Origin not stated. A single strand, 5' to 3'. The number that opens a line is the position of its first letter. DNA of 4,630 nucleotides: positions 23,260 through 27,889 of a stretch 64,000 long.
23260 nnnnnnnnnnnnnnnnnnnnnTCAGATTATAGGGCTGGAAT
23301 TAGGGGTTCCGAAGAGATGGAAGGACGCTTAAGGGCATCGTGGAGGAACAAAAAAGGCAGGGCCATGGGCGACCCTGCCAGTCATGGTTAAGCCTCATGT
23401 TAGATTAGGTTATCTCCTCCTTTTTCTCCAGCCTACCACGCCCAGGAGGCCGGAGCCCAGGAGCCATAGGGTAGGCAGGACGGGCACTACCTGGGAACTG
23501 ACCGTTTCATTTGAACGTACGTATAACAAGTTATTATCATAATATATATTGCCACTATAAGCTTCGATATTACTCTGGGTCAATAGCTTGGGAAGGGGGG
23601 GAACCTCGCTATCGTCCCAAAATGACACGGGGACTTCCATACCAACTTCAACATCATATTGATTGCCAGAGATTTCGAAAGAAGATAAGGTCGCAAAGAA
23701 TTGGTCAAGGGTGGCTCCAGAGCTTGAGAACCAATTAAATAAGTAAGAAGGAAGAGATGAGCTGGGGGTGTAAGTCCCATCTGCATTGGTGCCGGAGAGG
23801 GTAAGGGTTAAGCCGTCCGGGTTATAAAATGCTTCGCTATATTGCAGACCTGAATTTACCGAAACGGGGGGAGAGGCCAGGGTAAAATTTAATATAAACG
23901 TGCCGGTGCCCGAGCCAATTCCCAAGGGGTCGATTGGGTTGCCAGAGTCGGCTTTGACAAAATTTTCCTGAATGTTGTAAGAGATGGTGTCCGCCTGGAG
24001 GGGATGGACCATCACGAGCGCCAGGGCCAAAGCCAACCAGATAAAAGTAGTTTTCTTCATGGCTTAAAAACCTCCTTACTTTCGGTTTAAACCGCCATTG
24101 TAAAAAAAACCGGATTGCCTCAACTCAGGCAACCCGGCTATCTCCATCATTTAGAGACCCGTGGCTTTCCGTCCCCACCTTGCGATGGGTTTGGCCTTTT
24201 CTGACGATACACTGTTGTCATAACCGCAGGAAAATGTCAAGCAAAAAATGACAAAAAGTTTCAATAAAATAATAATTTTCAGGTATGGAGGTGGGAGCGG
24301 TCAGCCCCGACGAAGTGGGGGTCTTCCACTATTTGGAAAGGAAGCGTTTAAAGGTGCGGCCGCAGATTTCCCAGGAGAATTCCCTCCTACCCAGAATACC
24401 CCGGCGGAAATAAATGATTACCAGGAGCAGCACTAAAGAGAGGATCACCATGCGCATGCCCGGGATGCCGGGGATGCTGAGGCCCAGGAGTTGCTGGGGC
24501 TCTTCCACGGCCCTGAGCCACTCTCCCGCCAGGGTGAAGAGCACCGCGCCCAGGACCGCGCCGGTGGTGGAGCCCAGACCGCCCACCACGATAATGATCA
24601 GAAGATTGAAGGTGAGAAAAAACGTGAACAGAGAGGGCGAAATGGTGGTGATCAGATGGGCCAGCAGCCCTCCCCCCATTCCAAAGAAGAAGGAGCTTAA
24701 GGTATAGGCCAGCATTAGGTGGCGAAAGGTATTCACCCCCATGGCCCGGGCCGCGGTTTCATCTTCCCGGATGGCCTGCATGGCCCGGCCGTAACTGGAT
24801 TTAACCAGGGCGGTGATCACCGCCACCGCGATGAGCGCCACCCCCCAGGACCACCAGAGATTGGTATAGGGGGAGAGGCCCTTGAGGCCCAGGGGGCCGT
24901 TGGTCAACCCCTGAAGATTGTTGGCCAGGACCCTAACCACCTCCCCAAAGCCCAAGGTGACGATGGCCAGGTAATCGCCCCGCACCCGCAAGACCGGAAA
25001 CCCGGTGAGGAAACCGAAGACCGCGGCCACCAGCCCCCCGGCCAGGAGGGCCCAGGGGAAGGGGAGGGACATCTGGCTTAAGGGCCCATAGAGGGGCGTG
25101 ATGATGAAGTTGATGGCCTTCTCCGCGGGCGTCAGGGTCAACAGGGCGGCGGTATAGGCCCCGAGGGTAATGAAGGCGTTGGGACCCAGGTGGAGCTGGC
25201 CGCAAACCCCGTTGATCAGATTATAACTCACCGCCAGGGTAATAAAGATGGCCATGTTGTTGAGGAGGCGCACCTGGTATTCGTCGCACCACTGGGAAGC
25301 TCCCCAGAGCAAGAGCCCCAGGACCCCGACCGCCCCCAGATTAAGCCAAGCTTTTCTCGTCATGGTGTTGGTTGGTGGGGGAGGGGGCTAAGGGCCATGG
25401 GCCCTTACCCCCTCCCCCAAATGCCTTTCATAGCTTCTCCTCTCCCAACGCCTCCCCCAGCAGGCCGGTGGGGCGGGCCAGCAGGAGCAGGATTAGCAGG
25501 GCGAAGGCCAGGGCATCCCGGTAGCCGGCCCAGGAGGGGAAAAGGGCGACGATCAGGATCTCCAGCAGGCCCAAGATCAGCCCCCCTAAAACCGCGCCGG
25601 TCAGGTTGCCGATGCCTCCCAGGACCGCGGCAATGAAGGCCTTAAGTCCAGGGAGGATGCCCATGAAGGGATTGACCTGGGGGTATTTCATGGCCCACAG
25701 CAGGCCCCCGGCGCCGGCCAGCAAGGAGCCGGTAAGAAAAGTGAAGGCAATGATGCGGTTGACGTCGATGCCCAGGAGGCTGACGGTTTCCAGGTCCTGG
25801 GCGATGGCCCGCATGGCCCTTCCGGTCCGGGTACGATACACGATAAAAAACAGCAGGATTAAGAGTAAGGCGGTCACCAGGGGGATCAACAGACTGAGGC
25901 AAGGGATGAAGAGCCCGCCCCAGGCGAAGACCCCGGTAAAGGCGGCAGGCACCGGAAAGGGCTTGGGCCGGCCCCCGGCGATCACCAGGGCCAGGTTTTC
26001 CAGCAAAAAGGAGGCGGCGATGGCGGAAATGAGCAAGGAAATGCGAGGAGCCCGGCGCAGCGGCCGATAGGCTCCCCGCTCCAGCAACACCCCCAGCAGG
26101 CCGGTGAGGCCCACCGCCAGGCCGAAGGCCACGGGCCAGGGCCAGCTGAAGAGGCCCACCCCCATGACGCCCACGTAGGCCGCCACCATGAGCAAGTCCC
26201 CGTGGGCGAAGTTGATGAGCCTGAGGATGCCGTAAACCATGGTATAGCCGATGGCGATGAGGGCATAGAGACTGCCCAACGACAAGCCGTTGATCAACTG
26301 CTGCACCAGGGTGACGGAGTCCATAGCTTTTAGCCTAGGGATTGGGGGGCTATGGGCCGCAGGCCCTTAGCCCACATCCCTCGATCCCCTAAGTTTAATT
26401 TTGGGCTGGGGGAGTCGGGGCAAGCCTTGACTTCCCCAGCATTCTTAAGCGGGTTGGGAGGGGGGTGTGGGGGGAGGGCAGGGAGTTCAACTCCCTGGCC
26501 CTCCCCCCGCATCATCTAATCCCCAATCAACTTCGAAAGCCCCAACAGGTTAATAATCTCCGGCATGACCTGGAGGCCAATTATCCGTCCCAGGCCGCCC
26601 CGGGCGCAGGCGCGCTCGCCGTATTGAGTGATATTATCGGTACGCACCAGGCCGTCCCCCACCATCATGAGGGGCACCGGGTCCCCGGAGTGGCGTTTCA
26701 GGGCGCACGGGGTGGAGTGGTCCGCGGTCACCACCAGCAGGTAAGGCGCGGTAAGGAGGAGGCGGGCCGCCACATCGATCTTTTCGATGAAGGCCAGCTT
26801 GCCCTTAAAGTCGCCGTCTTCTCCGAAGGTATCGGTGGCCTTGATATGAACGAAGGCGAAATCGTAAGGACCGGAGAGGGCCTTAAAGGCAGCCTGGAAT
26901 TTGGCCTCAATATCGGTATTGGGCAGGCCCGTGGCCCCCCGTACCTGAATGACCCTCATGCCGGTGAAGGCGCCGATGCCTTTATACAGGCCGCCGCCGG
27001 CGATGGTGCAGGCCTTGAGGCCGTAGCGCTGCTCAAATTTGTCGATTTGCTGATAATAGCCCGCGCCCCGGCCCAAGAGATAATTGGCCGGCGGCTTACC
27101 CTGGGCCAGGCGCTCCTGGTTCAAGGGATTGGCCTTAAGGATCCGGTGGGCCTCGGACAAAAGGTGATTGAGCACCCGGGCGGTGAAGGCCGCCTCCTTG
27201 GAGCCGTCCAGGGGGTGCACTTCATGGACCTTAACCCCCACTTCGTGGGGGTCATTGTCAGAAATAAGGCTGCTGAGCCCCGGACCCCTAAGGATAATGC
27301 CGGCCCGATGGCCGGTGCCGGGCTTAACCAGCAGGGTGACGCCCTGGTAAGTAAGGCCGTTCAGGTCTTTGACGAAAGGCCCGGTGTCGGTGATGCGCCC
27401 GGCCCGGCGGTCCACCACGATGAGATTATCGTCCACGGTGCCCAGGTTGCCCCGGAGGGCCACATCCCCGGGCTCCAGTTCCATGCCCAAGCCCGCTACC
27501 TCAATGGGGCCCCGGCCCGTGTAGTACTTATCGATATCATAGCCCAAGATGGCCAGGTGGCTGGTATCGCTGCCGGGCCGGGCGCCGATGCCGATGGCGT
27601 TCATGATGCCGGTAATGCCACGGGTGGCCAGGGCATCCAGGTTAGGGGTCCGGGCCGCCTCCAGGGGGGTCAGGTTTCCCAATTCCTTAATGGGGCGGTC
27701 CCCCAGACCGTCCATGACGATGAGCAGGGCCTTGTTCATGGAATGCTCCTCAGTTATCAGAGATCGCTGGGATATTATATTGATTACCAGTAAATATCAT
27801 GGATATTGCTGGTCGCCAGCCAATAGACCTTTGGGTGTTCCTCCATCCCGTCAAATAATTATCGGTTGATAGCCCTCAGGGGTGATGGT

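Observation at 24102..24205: c-di-GMP-I (GEMM-I) riboswitch with an overlapping intrinsic terminator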

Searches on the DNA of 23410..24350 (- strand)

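Call 3: search_rna_families(source=window, start=23950, end=24350, threshold=evalue, max_evalue=10, show_alignments=4)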
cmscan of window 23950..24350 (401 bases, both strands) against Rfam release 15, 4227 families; matches with E-value up to 10: 9.
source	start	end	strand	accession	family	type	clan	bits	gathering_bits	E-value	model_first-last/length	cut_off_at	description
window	24124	24204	-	RF03167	c-di-GMP-I-GGC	Cis-reg; riboswitch;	CL00126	75.8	59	2.2e-18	1-80/80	no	c-di-GMP-I-GGC riboswitch aptamer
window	24243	24325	+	RF01603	snoR29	Gene; snRNA; snoRNA; CD-box;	-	19.5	50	4.8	1-84/84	no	small nucleolar RNA snoR29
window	24031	24101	-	RF00591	SNORD77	Gene; snRNA; snoRNA; CD-box;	CL00070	19.4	35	0.78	1-68/68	no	Small nucleolar RNA SNORD77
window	24177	24259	+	RF00153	SNORD62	Gene; snRNA; snoRNA; CD-box;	CL00068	19.3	39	0.37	1-86/86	no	Small nucleolar RNA SNORD62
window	24258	24329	-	RF01331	CRISPR-DR18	Gene; CRISPR;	-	18.6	50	0.97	1-37/37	no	CRISPR RNA direct repeat element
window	24030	24065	-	RF01421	snoR114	Gene; snRNA; snoRNA; CD-box;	-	17.6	45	1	1-87/87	no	small nucleolar RNA snoR114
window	24030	24065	-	RF01170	snoU61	Gene; snRNA; snoRNA; CD-box;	CL00067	15.6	55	1.5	1-84/84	no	Small nucleolar RNA U61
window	24095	24155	-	RF01516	v-snoRNA-1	Gene; snRNA; snoRNA; CD-box;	-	11.6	75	9.4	1-65/65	no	Human herpesvirus 1 small nucleolar RNA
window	24062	24264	-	RF02933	ARRPOF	Gene; sRNA;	-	11.4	127.2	2.1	1-256/256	no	ARRPOF RNA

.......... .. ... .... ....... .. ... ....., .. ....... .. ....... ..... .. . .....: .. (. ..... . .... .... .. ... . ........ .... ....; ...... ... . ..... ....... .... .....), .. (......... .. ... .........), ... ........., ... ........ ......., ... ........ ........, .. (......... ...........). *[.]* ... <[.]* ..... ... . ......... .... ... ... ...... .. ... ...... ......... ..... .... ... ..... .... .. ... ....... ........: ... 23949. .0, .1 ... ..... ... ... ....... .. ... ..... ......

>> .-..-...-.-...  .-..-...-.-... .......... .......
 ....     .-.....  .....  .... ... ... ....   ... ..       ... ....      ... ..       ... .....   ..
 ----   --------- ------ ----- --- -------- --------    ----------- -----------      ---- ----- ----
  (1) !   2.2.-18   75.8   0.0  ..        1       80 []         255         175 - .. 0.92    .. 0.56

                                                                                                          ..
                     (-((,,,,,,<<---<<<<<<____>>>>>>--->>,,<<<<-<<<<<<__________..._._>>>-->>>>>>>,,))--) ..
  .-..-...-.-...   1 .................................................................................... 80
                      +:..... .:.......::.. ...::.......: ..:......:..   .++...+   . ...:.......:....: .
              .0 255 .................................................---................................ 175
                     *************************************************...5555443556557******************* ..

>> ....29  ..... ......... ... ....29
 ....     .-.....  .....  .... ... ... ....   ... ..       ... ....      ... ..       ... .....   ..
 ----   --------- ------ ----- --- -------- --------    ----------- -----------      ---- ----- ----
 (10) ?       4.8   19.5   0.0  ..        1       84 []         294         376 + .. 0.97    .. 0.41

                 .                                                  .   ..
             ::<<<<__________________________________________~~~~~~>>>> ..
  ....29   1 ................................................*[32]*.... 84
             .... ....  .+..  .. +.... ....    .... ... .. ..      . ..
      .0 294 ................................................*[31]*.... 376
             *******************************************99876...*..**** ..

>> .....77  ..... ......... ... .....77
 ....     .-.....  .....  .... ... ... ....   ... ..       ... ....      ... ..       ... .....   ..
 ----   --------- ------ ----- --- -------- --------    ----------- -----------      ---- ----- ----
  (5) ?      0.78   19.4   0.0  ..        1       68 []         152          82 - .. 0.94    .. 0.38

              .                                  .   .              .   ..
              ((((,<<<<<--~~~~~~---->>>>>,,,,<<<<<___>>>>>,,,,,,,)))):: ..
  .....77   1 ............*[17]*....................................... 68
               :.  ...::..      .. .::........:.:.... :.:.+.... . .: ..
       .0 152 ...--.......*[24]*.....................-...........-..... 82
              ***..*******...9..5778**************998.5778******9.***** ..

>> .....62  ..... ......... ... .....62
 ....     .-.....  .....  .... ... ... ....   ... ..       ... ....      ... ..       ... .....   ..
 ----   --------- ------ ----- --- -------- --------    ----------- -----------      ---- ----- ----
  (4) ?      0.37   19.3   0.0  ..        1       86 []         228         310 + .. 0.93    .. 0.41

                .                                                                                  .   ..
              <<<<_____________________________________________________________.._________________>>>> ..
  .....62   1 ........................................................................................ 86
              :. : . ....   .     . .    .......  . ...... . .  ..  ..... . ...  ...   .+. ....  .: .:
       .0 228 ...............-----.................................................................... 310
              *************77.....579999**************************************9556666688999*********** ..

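Call 31: search_rna_families(sources=[L121, L122, L123, L124, L125, L126, L127, L128, L013, L025, L054, L008, L046, L049, L076, L051, L030, L092, L007, L042], threshold=gathering)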
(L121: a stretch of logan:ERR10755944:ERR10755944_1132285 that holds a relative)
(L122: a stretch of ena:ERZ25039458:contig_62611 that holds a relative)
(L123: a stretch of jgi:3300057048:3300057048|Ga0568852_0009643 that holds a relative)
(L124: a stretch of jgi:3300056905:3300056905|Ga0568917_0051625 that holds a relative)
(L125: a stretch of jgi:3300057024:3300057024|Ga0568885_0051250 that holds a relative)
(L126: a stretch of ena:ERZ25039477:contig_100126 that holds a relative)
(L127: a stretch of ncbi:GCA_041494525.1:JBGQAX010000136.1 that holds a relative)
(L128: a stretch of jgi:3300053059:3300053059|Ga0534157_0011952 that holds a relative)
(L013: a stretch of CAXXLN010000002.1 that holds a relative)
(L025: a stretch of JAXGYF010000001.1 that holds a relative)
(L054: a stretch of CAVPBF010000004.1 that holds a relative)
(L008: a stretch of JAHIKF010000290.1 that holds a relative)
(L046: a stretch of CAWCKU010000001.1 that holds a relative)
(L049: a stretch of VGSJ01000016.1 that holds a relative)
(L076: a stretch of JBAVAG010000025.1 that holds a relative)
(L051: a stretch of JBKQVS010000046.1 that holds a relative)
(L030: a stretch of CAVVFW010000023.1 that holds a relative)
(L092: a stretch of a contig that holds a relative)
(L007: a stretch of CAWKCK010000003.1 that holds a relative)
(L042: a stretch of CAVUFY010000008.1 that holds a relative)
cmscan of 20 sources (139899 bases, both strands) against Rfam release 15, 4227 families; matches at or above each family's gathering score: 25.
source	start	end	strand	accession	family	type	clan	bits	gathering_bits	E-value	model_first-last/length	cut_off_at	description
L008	7683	7767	+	RF03167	c-di-GMP-I-GGC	Cis-reg; riboswitch;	CL00126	74.9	59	1.4e-15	1-80/80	no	c-di-GMP-I-GGC riboswitch aptamer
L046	1417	1503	-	RF03167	c-di-GMP-I-GGC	Cis-reg; riboswitch;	CL00126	73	59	4.9e-15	1-80/80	no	c-di-GMP-I-GGC riboswitch aptamer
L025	5371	5449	-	RF03167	c-di-GMP-I-GGC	Cis-reg; riboswitch;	CL00126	72.8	59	5.3e-15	1-80/80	no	c-di-GMP-I-GGC riboswitch aptamer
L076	1927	2001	-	RF03167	c-di-GMP-I-GGC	Cis-reg; riboswitch;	CL00126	72.6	59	6.1e-15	1-80/80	no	c-di-GMP-I-GGC riboswitch aptamer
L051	1804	1878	+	RF03167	c-di-GMP-I-GGC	Cis-reg; riboswitch;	CL00126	72.4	59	7.2e-15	1-80/80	no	c-di-GMP-I-GGC riboswitch aptamer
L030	674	757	-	RF03167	c-di-GMP-I-GGC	Cis-reg; riboswitch;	CL00126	70.5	59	2.4e-14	1-80/80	no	c-di-GMP-I-GGC riboswitch aptamer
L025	5603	5679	-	RF03167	c-di-GMP-I-GGC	Cis-reg; riboswitch;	CL00126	69.8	59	4e-14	1-80/80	no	c-di-GMP-I-GGC riboswitch aptamer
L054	6381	6457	+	RF03167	c-di-GMP-I-GGC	Cis-reg; riboswitch;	CL00126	68.9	59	7.2e-14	1-80/80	no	c-di-GMP-I-GGC riboswitch aptamer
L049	3775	3857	+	RF03167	c-di-GMP-I-GGC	Cis-reg; riboswitch;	CL00126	68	59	1.3e-13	1-80/80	no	c-di-GMP-I-GGC riboswitch aptamer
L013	4118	4192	-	RF03167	c-di-GMP-I-GGC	Cis-reg; riboswitch;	CL00126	67.8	59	1.5e-13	1-80/80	no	c-di-GMP-I-GGC riboswitch aptamer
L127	2870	2950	+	RF03167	c-di-GMP-I-GGC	Cis-reg; riboswitch;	CL00126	66.2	59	4.4e-13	1-80/80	no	c-di-GMP-I-GGC riboswitch aptamer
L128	2870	2950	+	RF03167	c-di-GMP-I-GGC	Cis-reg; riboswitch;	CL00126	66.2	59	4.4e-13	1-80/80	no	c-di-GMP-I-GGC riboswitch aptamer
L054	5889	5964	+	RF03167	c-di-GMP-I-GGC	Cis-reg; riboswitch;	CL00126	65.9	59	5.3e-13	1-80/80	no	c-di-GMP-I-GGC riboswitch aptamer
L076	2223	2297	-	RF03167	c-di-GMP-I-GGC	Cis-reg; riboswitch;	CL00126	65.2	59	8.1e-13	1-80/80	no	c-di-GMP-I-GGC riboswitch aptamer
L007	7182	7257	-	RF03167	c-di-GMP-I-GGC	Cis-reg; riboswitch;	CL00126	62.8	59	4e-12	1-80/80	no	c-di-GMP-I-GGC riboswitch aptamer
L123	3858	3935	+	RF03167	c-di-GMP-I-GGC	Cis-reg; riboswitch;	CL00126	62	59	7.1e-12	1-80/80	no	c-di-GMP-I-GGC riboswitch aptamer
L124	2695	2772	+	RF03167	c-di-GMP-I-GGC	Cis-reg; riboswitch;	CL00126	62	59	7.1e-12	1-80/80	no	c-di-GMP-I-GGC riboswitch aptamer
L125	1947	2024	+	RF03167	c-di-GMP-I-GGC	Cis-reg; riboswitch;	CL00126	62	59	7.1e-12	1-80/80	no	c-di-GMP-I-GGC riboswitch aptamer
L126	3842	3922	+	RF03167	c-di-GMP-I-GGC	Cis-reg; riboswitch;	CL00126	61.3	59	1.1e-11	1-80/80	no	c-di-GMP-I-GGC riboswitch aptamer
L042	5087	5222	-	RF03167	c-di-GMP-I-GGC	Cis-reg; riboswitch;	CL00126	61.3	59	1.1e-11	1-80/80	no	c-di-GMP-I-GGC riboswitch aptamer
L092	7225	7300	+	RF03167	c-di-GMP-I-GGC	Cis-reg; riboswitch;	CL00126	61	59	1.3e-11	1-80/80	no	c-di-GMP-I-GGC riboswitch aptamer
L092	6444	6521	+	RF03167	c-di-GMP-I-GGC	Cis-reg; riboswitch;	CL00126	59.1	59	4.7e-11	1-80/80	no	c-di-GMP-I-GGC riboswitch aptamer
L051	1171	1253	+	RF00005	tRNA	Gene; tRNA;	CL00001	51.2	29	1e-07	1-71/71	no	tRNA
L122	3860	3929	+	RF01051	c-di-GMP-I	Cis-reg; riboswitch;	CL00126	43.9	35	5.8e-05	1-87/87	no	c-di-GMP-I riboswitch aptamer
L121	1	58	+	RF01051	c-di-GMP-I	Cis-reg; riboswitch;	CL00126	41.4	35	0.00024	24-87/87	5'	c-di-GMP-I riboswitch aptamer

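Call 74: search_rna_families(source=window, start=24100, end=24183, threshold=gathering, show_alignments=1)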
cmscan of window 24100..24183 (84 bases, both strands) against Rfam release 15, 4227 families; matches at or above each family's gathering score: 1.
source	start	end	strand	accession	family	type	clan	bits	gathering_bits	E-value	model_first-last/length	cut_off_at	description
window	24125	24183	-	RF01051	c-di-GMP-I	Cis-reg; riboswitch;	CL00126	43.1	35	5.6e-08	23-87/87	5'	c-di-GMP-I riboswitch aptamer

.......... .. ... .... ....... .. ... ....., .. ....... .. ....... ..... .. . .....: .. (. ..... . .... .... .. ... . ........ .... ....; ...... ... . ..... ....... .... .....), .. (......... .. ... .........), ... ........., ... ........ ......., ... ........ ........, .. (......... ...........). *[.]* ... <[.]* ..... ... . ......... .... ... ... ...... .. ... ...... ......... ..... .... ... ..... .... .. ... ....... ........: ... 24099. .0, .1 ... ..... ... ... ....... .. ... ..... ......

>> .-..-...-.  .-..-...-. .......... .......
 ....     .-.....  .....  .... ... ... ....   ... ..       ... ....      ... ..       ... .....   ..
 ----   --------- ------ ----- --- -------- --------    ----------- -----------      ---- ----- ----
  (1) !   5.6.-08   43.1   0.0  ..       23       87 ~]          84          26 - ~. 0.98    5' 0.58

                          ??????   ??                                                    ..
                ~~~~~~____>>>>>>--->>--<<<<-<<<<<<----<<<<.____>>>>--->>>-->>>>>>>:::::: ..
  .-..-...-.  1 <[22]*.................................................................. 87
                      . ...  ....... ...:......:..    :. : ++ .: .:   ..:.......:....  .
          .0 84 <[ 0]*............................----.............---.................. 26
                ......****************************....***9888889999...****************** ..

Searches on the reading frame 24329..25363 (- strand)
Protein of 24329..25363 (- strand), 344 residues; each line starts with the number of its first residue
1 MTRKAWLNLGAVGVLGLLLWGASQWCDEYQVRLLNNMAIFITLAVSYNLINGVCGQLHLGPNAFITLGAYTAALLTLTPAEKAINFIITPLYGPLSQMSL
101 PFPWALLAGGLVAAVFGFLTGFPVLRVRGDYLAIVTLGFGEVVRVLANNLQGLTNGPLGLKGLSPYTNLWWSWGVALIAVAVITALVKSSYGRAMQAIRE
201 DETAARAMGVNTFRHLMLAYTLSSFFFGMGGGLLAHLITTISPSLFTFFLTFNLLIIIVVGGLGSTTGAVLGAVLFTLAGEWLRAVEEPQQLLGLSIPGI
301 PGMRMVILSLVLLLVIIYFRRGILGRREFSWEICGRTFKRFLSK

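Call 11: search_protein_families(library=pfam, proteins=[window:24329-25363:-], max_evalue=0.01)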
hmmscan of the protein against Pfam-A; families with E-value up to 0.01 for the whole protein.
window:24329-25363:- (344 aa): 1 family
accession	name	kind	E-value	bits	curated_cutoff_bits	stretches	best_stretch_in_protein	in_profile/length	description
PF02653.21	BPD_transp_2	-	1e-37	130.2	26.8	1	32-315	4-268/269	Branched-chain amino acid transport system / permease component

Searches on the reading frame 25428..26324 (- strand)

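Call 11: search_protein_families(library=pfam, proteins=[window:25428-26324:-], max_evalue=0.01)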
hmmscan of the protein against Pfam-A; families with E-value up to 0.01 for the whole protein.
window:25428-26324:- (298 aa): 1 family
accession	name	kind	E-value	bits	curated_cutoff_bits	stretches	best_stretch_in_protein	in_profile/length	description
PF02653.21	BPD_transp_2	-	4.2e-44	151.1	26.8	1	10-281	2-269/269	Branched-chain amino acid transport system / permease component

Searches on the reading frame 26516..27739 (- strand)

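Call 11: search_protein_families(library=pfam, proteins=[window:26516-27739:-], max_evalue=0.01)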
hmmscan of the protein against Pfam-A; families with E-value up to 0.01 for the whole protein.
window:26516-27739:- (407 aa): 2 families
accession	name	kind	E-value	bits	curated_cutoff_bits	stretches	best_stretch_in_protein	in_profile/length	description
PF01676.23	Metalloenzyme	-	1.5e-48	166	24.3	1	3-392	2-246/252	Metalloenzyme superfamily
PF10143.14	PhosphMutase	-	2.6e-46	158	21.5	1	38-207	1-170/170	2,3-bisphosphoglycerate-independent phosphoglycerate mutase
